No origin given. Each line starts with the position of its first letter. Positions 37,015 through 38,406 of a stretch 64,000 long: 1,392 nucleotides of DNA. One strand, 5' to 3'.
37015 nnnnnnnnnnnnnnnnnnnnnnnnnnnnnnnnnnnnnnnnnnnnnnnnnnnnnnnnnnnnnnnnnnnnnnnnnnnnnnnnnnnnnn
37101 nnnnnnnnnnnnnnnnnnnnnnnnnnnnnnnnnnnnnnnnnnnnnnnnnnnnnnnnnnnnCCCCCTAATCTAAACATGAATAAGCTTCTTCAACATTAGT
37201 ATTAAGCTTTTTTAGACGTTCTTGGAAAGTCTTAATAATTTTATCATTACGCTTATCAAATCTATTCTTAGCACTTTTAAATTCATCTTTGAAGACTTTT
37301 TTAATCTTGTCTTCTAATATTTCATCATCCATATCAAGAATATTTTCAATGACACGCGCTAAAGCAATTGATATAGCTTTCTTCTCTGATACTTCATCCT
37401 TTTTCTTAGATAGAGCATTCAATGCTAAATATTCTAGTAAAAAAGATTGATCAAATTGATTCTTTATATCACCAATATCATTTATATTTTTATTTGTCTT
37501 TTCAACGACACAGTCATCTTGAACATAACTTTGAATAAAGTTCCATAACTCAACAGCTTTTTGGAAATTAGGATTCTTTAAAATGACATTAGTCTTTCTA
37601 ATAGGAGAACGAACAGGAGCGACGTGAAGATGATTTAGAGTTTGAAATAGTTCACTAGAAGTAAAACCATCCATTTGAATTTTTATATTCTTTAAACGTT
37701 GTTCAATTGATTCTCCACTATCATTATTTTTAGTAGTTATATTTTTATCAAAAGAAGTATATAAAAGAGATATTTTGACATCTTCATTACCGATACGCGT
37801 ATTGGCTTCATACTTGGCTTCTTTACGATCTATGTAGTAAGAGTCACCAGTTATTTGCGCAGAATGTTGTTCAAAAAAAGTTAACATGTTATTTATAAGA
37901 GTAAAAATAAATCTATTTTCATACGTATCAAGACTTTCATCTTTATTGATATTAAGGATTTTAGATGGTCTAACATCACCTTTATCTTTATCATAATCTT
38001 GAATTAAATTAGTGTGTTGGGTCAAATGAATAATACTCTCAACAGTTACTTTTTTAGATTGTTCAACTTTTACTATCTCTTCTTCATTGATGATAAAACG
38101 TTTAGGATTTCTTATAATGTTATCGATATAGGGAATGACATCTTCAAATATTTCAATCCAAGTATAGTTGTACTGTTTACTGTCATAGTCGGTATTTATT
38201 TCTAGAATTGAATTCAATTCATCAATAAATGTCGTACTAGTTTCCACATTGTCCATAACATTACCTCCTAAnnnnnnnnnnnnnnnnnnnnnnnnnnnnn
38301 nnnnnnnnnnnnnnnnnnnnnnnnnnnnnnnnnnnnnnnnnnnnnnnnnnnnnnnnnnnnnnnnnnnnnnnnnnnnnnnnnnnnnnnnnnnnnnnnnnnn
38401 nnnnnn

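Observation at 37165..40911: Membrane-anchored McrB-family GTPase with a putative McrC-like partner, in an operon directly upstream of sipW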

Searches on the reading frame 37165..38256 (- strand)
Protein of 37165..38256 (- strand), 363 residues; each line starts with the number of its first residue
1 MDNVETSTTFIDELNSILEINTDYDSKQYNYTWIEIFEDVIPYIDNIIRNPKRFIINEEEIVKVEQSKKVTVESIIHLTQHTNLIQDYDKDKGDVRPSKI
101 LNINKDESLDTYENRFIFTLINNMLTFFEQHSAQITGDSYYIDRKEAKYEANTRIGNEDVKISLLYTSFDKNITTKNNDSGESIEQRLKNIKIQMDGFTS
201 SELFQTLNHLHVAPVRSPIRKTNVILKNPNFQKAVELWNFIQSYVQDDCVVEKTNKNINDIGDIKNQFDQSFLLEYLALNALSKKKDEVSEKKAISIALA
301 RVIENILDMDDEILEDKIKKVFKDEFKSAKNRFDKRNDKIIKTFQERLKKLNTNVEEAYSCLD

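Call 3: search_protein_families(library=pfam, proteins=[window:37165-38256:-], max_evalue=0.1)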
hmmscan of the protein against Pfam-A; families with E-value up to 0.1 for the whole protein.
window:37165-38256:- (363 aa): 2 families
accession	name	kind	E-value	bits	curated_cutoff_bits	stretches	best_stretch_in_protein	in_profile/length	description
PF09823.15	DUF2357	-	5e-12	46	23.3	1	18-130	66-182/251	Domain of unknown function (DUF2357)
PF17341.8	DUF5371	-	0.0015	19.1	25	1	278-323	15-61/65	Family of unknown function (DUF5371)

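Call 4: search_protein_families(library=padloc, proteins=[window:37165-38256:-], max_evalue=0.1)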
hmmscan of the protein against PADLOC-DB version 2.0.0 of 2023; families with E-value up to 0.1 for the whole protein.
window:37165-38256:- (363 aa): 0 families

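Call 5: search_protein_families(library=ncbifam, proteins=[window:37165-38256:-], max_evalue=0.1)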
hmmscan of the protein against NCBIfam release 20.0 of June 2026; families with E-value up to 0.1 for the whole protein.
window:37165-38256:- (363 aa): 0 families

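Call 15: search_solved_structures(query=window:37165-38256:-, max_evalue=10, show_alignments=2)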
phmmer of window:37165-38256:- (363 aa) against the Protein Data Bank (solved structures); distinct sequences matched with E-value up to 10: 0.

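Call 16: find_homologous_proteins(query=window:37165-38256:-, max_evalue=0.001)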
Query window:37165-38256:- (363 aa): 3218 proteins with E <= 0.001 among 6073 candidates; the best 120 are listed.
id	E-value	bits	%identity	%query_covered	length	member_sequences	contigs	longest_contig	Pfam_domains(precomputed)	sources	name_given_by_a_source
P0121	1.4e-227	772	99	100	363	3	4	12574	PF09823.16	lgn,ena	-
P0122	6.5e-180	616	78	100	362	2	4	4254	PF09823.16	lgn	-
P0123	1.1e-177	608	77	100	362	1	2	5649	PF09823.16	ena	-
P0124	4.9e-177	606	75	100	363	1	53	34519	PF09823.16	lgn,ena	-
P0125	7.9e-177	606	75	100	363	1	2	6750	PF09823.16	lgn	-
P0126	9.9e-177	605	77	100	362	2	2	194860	PF09823.16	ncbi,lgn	-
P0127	1.3e-176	605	77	100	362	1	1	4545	PF09823.16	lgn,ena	-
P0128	6.5e-176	603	76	100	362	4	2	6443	PF09823.16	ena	-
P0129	1.2e-175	602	75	100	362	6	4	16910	PF09823.16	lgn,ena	-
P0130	2.1e-175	601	77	100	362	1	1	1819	PF09823.16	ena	-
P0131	2.0e-174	598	74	100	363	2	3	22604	PF09823.16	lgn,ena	-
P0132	8.9e-173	592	74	100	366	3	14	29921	PF09823.16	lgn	-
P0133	1.4e-170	585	73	100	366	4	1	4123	PF09823.16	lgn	-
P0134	4.4e-170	583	74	99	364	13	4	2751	PF09823.16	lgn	-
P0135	3.9e-167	574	71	99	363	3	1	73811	PF09823.16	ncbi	-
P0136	3.7e-162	557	72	99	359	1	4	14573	PF09823.16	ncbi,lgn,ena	-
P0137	7.9e-160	550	69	100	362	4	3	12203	PF09823.16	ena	-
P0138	2.3e-157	542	70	100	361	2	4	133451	PF09823.16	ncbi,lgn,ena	-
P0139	1.2e-156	539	69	99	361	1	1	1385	PF09823.16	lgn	-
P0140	1.3e-149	516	65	100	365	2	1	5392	PF09823.16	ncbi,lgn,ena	-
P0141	1.3e-142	493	64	99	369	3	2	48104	PF09823.16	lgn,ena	-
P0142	2.2e-129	450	60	97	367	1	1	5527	PF09823.16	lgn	-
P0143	4.4e-127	442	58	99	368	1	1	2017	PF09823.16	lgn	-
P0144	5.1e-127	442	58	97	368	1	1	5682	PF09823.16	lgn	-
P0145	9.1e-123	428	55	98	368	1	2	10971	PF09823.16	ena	-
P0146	1.5e-122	427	59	96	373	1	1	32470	PF00423.27,PF09823.16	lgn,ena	-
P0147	3.9e-120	419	57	97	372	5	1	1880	PF09823.16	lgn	-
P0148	2.1e-119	417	54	98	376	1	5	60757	PF09823.16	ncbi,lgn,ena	-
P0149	2.4e-119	417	56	99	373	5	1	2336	PF09823.16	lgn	-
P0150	5.8e-119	415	55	97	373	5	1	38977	PF09823.16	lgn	-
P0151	7.8e-119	415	55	98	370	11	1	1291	PF09823.16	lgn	-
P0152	8.5e-119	415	55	98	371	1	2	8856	PF09823.16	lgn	-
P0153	1.4e-118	414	55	98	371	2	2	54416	PF09823.16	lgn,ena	-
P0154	1.9e-118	414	55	98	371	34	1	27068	PF09823.16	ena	-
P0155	7.7e-118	412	55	98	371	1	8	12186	PF09823.16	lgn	-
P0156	9.7e-117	408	59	92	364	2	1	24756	PF09823.16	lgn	-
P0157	2.9e-116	407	55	98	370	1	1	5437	PF09823.16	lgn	-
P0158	3.9e-116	406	75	67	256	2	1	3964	PF09823.16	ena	-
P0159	2.5e-115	403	54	99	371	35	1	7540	PF09823.16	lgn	-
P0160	2.6e-115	403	55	98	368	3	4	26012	PF09823.16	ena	-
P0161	1.1e-114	401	58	94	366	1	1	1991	PF09823.16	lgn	-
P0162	1.4e-114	401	53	98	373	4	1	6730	PF09823.16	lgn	-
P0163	1.4e-114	401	57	95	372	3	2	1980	PF09823.16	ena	-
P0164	1.9e-114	401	56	97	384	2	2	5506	PF09823.16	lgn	-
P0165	2.1e-114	400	55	99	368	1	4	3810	PF09823.16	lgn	-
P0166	3.4e-114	400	55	97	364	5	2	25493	PF09823.16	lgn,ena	-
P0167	3.5e-114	400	54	98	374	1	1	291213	PF09823.16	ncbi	-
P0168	3.7e-114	400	57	94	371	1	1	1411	PF09823.16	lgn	-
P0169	5.5e-114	399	54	98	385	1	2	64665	PF09823.16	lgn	-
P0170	5.7e-114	399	55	100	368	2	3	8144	PF09823.16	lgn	-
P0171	7.3e-114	399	54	98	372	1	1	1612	PF09823.16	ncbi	-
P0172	9.7e-114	398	54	97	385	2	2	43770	PF09823.16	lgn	-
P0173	2.4e-113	397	54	97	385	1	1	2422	PF09823.16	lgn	-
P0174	3.2e-113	397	52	99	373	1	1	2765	PF09823.16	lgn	-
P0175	3.3e-113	396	53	97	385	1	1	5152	PF09823.16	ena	-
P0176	5.8e-113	396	55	97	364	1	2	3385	PF09823.16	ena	-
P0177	7.1e-113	395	53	98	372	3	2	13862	PF09823.16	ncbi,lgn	-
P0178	7.8e-113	395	54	97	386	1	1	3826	PF09823.16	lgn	-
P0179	7.8e-113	395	54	97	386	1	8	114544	PF09823.16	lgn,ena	-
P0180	9.3e-113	395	53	98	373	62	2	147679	PF09823.16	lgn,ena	-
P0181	1.2e-112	395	54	97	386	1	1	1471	PF09823.16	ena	-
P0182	1.2e-112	395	54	97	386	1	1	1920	PF09823.16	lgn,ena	-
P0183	1.4e-112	394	54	97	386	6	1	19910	PF09823.16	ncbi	-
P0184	1.6e-112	394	54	97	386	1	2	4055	PF09823.16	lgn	-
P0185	1.7e-112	394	55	94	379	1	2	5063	PF09823.16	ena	-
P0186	1.7e-112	394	55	94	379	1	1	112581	PF09823.16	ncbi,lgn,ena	-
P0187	1.7e-112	394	55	94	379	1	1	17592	PF09823.16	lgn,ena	-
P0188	2.1e-112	394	54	97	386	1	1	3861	PF09823.16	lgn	-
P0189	3.4e-112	393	54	97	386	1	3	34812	PF09823.16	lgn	-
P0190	3.9e-112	393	54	97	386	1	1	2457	PF09823.16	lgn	-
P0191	4.2e-112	393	54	97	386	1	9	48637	PF09823.16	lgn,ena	-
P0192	4.5e-112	393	55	94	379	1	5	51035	PF09823.16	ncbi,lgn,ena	-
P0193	7.8e-112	392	54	98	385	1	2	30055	PF09823.16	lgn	-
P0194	1.4e-111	391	52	100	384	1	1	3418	PF09823.16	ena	-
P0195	2.0e-111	391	55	94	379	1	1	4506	PF09823.16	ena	-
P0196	2.2e-111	390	54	97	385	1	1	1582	PF09823.16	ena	-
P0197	2.5e-111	390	55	94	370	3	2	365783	PF09823.16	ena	-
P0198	2.7e-111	390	54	94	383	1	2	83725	PF09823.16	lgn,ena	-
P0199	2.9e-111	390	53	98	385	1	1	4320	PF09823.16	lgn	-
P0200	3.1e-111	390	51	100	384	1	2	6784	PF09823.16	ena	-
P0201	3.2e-111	390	54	94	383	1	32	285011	PF09823.16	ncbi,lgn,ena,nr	ncbi:MAG: DUF2357 domain-containing protein [Mycoplasmatota bacterium]|nr:DUF2357 domain-containing 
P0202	3.2e-111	390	53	98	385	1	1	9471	PF09823.16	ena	-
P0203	3.3e-111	390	54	94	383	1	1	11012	PF09823.16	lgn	-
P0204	3.3e-111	390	54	94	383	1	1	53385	PF09823.16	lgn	-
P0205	5.0e-111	389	52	98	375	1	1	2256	PF09823.16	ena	-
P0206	5.4e-111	389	53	100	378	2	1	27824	PF09823.16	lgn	-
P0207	6.0e-111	389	54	94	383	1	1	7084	PF09823.16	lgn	-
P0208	6.1e-111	389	52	98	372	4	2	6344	PF09823.16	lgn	-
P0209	6.1e-111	389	51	98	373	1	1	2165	PF09823.16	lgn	-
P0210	9.1e-111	388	52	100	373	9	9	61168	PF09823.16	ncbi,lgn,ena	-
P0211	9.2e-111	388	54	98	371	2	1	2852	PF09823.16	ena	-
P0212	1.0e-110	388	53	94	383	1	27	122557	PF09823.16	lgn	-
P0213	1.1e-110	388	53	94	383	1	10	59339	PF09823.16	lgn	-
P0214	1.3e-110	388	56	94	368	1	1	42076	PF09823.16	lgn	-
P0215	1.7e-110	388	53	94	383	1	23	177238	PF09823.16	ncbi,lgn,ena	-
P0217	2.6e-110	387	53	94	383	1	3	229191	PF09823.16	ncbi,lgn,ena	-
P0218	2.7e-110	387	56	94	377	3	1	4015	PF09823.16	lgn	-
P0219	2.8e-110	387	51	97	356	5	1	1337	PF09823.16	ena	-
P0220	4.4e-110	386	52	98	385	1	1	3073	PF09823.16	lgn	-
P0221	5.3e-110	386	54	97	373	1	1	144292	PF09823.16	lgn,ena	-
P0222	7.5e-110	385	51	99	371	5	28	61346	PF09823.16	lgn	-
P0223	2.0e-109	384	51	98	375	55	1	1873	PF09823.16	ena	-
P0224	2.3e-109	384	53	97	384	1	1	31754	PF09823.16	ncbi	-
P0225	2.4e-109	384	54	98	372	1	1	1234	PF09823.16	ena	-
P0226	3.4e-109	383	53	97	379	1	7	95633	PF09823.16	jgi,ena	-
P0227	4.0e-109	383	54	97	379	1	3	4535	PF09823.16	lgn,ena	-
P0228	4.9e-109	383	54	94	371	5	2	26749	PF09823.16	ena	-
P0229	5.2e-109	383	54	97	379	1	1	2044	PF09823.16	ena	-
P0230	8.3e-109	382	53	97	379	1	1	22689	PF09823.16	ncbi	-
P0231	9.3e-109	382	53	97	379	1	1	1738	PF09823.16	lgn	-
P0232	1.1e-108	382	53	97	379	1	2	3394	PF09823.16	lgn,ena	-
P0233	1.2e-108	381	58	90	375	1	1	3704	PF09823.16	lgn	-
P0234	1.2e-108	381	53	97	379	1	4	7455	PF09823.16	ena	-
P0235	1.7e-108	381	58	90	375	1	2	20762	PF09823.16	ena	-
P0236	3.1e-108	380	55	94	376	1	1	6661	PF09823.16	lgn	-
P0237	3.2e-108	380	51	98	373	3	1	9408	PF09823.16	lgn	-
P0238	5.5e-108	379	56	89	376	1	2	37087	PF09823.16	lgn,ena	-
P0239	6.0e-108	379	54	94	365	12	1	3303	PF09823.16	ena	-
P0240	8.0e-108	379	59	88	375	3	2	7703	PF09823.16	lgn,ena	-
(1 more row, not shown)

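Call 39: predict_structure(alignment_id=A1)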
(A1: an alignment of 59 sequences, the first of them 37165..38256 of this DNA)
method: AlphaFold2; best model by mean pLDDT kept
length: 363 residues; sequences in the alignment: 59
mean_pLDDT: 74.9   pTM: 0.49
mean pLDDT of the five models: 74.9, 74.0, 71.8, 70.9, 69.0
residues with pLDDT >= 90: 54; 70-90: 212; 50-70: 47; < 50: 50
segments of 3 or more residues with pLDDT < 50: 56-88, 94-106, 285-287
pLDDT, mean of each block of 10 residues (from residue 1): 66 85 87 90 88 49 32 28 39 47 50 86 91 79 89 81 88 75 85 91 82 73 67 89 80 84 83 79 54 70 73 76 86 89 93 92 85
secondary structure, 60 per line:
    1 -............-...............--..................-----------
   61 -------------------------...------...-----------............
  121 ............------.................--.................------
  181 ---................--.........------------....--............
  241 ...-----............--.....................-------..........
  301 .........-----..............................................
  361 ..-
elements in order: H2-13 E15-29 H32-49 E86-88 E95-97 H109-132 E139-155 E158-174 H184-199 H202-210 H223-226 H229-243 E249-260 H263-283 H291-309 H315-362

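Call 84: fold_search(model_id=the predicted structure, library=pdb)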
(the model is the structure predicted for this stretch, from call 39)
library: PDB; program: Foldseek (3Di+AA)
matches with E <= 10: 543; with E <= 0.001: 0
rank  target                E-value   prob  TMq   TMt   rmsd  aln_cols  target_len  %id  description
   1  8de6_A                2.0e-02  0.47  0.10  0.09  17.9       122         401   14  Oligomeric C9 in complex with aE11 Fab (released 2023-01-25)
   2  4akr_A                4.6e-02  0.33  0.09  0.12  27.8       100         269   12  Crystal Structure of the cytoplasmic actin capping protein Cap32_34 from Dictyostelium discoideum (released 2012-07-04)
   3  8b0g_H                5.2e-02  0.14  0.09  0.08  15.0       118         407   14  2C9, C5b9-CD59 structure (released 2023-02-22)
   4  9tg4_A                6.2e-02  0.18  0.12  0.11   9.6       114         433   11  Structure of the YbjP lipoprotein bound to the AcrABZ-TolC efflux pump (released 2026-04-08)
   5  7ng9_A                6.5e-02  0.44  0.12  0.11   9.4       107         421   15  Trimeric efflux pump Klebsiella TolC (released 2021-06-30)
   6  9b85_N                6.9e-02  0.09  0.08  0.09  30.6       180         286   12  Cryo-EM structure of human dynactin complex bound to Chlamydia effector Dre1 (released 2025-04-16)
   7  7pdz_F                7.3e-02  0.09  0.08  0.10  29.4       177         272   12  Structure of capping protein bound to the barbed end of a cytoplasmic actin filament (released 2021-09-01)
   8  7nyd_G                9.9e-02  0.14  0.09  0.09  14.2       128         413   13  cryoEM structure of 2C9-sMAC (released 2021-10-06)
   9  3lk3_B                1.1e-01  0.14  0.08  0.11  25.7        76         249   14  Crystal structure of CapZ bound to the CPI and CSI uncapping motifs from CARMIL (released 2010-04-07)
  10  9a2x_MODEL_1_A        1.2e-01  0.23  0.11  0.09  10.0       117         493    8  Model of E. coli TolC by in-cell photo-crosslinking MS and deep learning (released 2023-02-24)
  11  5bun_A                1.2e-01  0.15  0.12  0.11   9.3       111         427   12  Crystal structure of an antigenic outer membrane protein ST50 from Salmonella Typhi (released 2015-12-23)
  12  2xmn_A                1.2e-01  0.08  0.13  0.12  25.9       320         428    7  High resolution snapshots of defined TolC open states present an iris- like movement of periplasmic entrance helices (released 2011-01-26)
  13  7nyc_G                1.2e-01  0.07  0.08  0.08  16.1       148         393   15  cryoEM structure of 3C9-sMAC (released 2021-10-06)
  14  2wmz_A                1.2e-01  0.15  0.12  0.10   9.9       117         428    8  Structure of a mutated TolC (released 2011-01-26)
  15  7nyd_E                1.3e-01  0.08  0.09  0.07  26.6       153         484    9  cryoEM structure of 2C9-sMAC (released 2021-10-06)
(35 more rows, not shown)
